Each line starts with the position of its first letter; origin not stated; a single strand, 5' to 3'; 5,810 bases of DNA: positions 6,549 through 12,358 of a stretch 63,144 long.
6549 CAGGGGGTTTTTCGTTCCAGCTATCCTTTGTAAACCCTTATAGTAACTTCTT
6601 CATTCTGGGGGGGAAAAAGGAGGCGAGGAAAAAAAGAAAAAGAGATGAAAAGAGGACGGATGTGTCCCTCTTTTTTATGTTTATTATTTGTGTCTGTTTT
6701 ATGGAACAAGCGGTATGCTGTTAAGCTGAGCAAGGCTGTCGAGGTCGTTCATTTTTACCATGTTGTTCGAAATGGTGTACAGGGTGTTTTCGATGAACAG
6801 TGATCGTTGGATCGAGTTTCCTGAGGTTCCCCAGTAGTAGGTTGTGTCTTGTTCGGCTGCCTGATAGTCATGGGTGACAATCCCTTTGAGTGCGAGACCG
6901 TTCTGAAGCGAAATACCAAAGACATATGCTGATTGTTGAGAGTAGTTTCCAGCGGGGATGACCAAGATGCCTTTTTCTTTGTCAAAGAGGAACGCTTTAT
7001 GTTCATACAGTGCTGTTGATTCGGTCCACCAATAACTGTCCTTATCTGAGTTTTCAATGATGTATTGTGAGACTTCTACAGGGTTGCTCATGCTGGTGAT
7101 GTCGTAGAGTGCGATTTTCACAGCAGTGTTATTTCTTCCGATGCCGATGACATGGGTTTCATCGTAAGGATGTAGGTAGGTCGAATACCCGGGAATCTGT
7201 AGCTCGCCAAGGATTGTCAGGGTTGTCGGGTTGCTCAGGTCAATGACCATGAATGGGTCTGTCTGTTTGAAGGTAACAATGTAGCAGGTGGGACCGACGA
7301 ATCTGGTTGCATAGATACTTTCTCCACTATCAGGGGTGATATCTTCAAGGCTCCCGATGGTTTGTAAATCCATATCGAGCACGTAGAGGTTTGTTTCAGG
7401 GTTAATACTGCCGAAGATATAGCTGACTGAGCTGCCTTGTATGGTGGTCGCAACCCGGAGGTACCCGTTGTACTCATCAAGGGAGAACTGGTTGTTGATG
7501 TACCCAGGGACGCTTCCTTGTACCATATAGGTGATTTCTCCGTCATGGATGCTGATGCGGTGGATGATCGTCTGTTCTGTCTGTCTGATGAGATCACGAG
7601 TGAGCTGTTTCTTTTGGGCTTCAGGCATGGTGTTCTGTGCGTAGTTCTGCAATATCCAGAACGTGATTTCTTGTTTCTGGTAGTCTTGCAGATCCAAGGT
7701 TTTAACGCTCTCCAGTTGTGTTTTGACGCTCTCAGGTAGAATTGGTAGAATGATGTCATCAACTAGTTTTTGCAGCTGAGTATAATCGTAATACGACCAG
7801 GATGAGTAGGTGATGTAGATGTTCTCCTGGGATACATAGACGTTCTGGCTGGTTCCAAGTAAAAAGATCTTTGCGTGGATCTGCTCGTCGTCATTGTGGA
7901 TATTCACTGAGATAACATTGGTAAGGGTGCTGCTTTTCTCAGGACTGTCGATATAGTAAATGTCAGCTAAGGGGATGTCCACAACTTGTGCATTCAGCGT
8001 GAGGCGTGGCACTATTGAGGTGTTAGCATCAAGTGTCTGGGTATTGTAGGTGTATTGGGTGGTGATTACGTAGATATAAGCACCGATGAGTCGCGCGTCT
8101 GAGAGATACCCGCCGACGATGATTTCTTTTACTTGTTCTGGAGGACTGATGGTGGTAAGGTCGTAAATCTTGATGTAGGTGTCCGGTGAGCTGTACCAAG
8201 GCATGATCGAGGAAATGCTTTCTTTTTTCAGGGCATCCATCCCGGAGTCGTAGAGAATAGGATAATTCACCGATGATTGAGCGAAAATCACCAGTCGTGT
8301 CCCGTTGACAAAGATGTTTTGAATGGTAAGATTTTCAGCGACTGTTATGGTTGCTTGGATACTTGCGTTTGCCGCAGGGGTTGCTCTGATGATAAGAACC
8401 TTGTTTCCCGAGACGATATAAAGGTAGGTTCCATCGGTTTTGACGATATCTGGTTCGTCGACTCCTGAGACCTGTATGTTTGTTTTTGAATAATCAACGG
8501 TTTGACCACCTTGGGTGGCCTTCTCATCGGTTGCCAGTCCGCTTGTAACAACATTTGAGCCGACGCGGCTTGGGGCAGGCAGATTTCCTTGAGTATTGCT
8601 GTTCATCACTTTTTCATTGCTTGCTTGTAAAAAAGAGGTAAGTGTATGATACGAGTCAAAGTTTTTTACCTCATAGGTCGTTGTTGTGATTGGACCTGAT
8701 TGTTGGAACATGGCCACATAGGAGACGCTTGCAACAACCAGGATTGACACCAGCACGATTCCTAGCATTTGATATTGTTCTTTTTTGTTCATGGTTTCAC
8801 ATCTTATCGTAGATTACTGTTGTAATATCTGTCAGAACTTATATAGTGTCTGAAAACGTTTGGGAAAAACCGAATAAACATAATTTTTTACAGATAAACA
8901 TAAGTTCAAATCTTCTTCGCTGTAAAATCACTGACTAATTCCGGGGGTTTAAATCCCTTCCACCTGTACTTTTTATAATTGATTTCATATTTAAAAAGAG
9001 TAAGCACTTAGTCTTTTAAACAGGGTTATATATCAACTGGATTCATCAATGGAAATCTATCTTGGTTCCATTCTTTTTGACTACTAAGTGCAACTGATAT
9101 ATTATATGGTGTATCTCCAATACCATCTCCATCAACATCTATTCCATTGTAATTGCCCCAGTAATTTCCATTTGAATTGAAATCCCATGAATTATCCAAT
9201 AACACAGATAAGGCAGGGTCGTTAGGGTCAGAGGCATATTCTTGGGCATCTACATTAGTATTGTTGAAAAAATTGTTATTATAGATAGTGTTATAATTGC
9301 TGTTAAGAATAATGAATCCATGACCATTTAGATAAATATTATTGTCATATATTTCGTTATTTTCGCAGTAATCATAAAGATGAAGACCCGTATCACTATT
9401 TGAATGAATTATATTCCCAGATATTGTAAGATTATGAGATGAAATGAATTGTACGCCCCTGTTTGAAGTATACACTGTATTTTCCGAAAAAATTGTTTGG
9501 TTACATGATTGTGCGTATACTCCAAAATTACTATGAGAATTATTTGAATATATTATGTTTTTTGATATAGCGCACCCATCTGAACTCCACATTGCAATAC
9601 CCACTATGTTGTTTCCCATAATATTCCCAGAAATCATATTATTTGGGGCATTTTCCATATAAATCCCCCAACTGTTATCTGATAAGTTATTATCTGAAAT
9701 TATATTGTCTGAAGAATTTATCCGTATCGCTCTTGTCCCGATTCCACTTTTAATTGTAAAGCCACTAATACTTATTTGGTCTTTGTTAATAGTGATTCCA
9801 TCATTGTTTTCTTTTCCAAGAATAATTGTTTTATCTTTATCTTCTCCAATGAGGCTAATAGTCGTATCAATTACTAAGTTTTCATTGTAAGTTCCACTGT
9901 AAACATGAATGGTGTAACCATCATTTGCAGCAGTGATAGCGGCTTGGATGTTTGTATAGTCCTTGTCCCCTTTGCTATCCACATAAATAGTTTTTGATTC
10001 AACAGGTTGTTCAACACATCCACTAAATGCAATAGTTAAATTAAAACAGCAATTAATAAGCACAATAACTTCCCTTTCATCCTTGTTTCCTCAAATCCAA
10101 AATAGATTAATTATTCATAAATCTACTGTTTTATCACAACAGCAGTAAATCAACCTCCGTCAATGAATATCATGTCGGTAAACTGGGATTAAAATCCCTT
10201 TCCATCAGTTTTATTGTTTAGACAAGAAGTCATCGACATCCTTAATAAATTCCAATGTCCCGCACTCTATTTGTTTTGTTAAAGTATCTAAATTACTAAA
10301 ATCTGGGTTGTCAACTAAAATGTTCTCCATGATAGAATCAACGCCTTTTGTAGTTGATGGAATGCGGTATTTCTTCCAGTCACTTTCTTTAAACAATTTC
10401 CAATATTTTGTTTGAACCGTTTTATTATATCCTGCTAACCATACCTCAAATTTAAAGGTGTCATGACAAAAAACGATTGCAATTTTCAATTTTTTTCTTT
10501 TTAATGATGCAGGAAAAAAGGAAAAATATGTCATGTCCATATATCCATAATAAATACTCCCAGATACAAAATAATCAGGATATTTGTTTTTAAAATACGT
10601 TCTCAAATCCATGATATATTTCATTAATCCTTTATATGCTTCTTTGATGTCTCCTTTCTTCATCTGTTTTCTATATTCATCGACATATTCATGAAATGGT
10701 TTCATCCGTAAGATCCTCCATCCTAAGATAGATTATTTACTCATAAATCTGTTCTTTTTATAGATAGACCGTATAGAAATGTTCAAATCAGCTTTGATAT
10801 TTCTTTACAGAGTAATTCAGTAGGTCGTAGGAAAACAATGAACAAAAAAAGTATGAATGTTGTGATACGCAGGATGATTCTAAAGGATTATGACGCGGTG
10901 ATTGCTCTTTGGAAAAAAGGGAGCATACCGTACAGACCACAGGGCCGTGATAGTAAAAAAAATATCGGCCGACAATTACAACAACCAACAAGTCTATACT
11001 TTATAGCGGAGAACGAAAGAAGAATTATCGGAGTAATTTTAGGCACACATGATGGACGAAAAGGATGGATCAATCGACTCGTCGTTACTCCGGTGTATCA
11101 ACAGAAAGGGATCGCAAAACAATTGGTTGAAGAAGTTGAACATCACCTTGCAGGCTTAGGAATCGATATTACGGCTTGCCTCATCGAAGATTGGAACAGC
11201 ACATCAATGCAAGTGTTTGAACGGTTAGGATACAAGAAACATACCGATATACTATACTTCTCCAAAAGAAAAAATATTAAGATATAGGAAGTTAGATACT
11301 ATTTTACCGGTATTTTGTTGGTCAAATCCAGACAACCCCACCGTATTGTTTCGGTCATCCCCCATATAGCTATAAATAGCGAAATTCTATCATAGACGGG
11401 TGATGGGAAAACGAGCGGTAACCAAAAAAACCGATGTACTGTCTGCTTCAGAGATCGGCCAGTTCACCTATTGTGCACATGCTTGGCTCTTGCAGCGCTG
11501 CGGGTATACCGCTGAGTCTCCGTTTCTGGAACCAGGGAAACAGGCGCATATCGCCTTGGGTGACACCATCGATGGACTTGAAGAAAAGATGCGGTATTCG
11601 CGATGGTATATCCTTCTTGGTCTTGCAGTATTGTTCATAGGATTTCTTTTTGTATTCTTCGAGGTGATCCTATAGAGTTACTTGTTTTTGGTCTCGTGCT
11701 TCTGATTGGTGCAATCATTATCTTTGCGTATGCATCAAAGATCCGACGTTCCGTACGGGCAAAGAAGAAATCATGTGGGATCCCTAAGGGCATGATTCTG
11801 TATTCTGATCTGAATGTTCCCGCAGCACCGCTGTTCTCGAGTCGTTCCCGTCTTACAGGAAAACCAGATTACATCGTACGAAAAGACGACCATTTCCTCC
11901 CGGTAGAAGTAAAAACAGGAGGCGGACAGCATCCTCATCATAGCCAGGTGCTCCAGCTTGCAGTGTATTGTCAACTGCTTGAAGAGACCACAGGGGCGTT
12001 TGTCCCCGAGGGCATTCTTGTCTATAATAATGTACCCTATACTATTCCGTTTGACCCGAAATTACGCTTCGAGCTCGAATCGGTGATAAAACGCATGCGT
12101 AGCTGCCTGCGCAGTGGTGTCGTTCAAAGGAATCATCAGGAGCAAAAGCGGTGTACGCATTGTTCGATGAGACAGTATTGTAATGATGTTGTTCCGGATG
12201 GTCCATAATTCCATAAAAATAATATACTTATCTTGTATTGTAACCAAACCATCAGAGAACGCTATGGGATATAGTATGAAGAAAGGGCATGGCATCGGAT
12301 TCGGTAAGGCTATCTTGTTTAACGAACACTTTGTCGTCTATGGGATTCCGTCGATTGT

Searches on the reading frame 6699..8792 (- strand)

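Call 75: search_protein_families(library=pfam, proteins=[window:6699-8792:-], max_evalue=0.01)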
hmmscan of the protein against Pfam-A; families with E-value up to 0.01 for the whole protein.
window:6699-8792:- (697 aa): 1 family
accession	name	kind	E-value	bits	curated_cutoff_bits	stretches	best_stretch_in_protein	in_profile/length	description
PF09826.15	Beta_propel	-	7.9e-141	470.7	22.4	1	101-686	1-494/495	Beta propeller domain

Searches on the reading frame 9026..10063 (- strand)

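Call 29: search_protein_families(library=pfam, proteins=[window:9026-10063:-], max_evalue=0.001)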
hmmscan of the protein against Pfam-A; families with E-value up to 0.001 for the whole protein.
window:9026-10063:- (345 aa): 3 families
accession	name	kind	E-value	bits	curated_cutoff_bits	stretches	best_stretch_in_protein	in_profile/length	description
PF13229.12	Beta_helix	-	1.4e-24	87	25.9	2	89-243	2-158/158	Right handed beta helix region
PF05048.19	NosD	-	3e-22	79.5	23.6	2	155-307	62-212/212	Periplasmic copper-binding protein (NosD)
PF01095.25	Pectinesterase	-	2.7e-05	23.5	27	1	27-93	3-78/298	Pectinesterase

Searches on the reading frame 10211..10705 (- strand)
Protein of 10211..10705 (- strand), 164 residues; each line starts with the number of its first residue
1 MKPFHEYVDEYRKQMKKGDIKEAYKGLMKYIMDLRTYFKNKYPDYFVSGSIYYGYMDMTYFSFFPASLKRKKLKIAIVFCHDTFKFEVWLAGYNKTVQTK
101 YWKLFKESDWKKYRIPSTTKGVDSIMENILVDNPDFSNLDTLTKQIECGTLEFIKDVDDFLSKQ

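Call 29: search_protein_families(library=pfam, proteins=[window:10211-10705:-], max_evalue=0.001)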
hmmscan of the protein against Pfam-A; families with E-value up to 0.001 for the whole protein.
window:10211-10705:- (164 aa): 1 family
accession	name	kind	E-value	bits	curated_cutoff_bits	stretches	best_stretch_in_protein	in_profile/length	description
PF22526.2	DUF7000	-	1.8e-62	210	27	1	5-161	2-156/156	Domain of unknown function (DUF7000)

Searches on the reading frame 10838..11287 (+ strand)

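Call 29: search_protein_families(library=pfam, proteins=[window:10838-11287:+], max_evalue=0.001)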
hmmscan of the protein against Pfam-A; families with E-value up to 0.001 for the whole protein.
window:10838-11287:+ (149 aa): 5 families
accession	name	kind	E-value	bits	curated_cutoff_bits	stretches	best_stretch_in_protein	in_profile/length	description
PF00583.31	Acetyltransf_1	-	9.7e-15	55.3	20.7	1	45-132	23-116/116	Acetyltransferase (GNAT) family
PF13673.13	Acetyltransf_10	-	3.5e-13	50.1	23.6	1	40-137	19-112/128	Acetyltransferase (GNAT) domain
PF13508.13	Acetyltransf_7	-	2e-12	47.8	27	1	52-134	3-84/84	Acetyltransferase (GNAT) domain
PF08445.16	FR47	-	1.9e-09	37.8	22.1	1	75-136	21-81/86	FR47-like protein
PF13302.13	Acetyltransf_3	-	7e-06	27.2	25.4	1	8-133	2-138/138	Acetyltransferase (GNAT) domain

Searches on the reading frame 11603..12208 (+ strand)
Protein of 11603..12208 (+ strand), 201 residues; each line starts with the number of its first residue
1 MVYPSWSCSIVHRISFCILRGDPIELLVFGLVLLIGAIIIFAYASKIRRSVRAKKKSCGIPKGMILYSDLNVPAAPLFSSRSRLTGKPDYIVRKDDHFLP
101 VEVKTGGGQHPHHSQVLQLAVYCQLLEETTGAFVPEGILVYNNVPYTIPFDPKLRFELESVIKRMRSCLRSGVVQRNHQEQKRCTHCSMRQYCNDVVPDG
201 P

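Call 29: search_protein_families(library=pfam, proteins=[window:11603-12208:+], max_evalue=0.001)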
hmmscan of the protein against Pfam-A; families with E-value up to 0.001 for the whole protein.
window:11603-12208:+ (201 aa): 2 families
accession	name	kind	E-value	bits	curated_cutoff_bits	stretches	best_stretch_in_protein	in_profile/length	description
PF01930.23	Cas_Cas4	-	1.2e-10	42.1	22.7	1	85-193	53-158/160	Domain of unknown function DUF83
PF12705.13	PDDEXK_1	-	2.6e-09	37.9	22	1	82-194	122-247/247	PD-(D/E)XK nuclease superfamily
